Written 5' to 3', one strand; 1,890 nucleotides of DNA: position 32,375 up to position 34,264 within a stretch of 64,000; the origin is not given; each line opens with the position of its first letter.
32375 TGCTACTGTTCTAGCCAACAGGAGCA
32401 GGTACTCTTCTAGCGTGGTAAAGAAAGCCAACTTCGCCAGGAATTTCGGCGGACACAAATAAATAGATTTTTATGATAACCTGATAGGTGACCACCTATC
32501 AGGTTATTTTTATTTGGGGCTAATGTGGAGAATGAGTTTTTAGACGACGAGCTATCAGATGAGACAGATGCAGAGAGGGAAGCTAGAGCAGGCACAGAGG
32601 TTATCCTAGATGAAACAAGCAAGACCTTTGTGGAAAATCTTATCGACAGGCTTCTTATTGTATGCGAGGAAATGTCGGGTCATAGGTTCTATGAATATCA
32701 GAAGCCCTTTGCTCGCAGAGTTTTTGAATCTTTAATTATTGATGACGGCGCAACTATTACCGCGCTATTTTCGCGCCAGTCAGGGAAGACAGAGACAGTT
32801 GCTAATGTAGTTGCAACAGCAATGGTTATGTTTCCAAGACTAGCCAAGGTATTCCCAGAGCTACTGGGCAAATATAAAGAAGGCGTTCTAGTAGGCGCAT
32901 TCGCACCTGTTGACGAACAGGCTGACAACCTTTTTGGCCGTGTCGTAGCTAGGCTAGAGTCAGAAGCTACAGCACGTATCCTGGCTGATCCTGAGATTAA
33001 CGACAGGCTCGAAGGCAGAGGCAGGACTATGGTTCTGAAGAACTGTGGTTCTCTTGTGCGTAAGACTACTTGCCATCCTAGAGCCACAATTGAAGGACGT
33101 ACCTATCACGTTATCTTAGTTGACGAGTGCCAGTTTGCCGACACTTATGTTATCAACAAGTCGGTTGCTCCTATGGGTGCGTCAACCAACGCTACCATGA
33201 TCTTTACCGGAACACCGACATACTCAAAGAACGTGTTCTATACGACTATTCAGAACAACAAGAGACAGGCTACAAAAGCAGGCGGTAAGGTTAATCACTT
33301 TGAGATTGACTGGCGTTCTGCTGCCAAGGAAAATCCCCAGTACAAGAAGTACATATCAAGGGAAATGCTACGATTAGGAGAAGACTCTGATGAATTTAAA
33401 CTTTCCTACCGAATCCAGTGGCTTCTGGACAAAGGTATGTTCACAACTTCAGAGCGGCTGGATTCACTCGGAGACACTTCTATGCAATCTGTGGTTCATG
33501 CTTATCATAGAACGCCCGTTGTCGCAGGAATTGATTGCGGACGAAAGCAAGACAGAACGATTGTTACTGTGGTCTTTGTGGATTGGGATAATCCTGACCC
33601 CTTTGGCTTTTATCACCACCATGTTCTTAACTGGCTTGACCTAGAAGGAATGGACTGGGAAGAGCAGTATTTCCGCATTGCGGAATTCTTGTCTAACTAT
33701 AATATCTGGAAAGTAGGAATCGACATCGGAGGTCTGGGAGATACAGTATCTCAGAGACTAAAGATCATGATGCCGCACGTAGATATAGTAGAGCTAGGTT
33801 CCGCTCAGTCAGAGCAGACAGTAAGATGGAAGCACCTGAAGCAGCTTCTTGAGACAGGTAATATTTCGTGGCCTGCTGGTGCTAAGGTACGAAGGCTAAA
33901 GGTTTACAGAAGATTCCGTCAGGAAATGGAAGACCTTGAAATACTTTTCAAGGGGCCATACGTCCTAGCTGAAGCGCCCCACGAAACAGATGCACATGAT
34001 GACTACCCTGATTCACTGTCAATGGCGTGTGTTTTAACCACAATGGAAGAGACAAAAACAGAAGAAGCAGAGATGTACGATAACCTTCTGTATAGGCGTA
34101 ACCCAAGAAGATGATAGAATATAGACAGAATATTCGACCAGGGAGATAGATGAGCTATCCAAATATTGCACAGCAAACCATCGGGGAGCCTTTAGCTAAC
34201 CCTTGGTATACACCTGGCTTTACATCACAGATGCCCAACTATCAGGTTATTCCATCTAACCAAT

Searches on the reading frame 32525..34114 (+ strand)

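Call 9: search_protein_families(library=pfam, proteins=[window:32525-34114:+], max_evalue=0.01)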
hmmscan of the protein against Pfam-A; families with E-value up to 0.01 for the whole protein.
window:32525-34114:+ (529 aa): 2 families
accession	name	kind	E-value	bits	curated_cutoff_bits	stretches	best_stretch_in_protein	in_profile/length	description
PF03237.21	Terminase_6N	-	1.7e-07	31.6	22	1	81-304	3-205/215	Terminase large subunit, T4likevirus-type, N-terminal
PF17289.8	Terminase_6C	-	2.1e-07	31.5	22.6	1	335-502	2-152/155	Terminase RNaseH-like domain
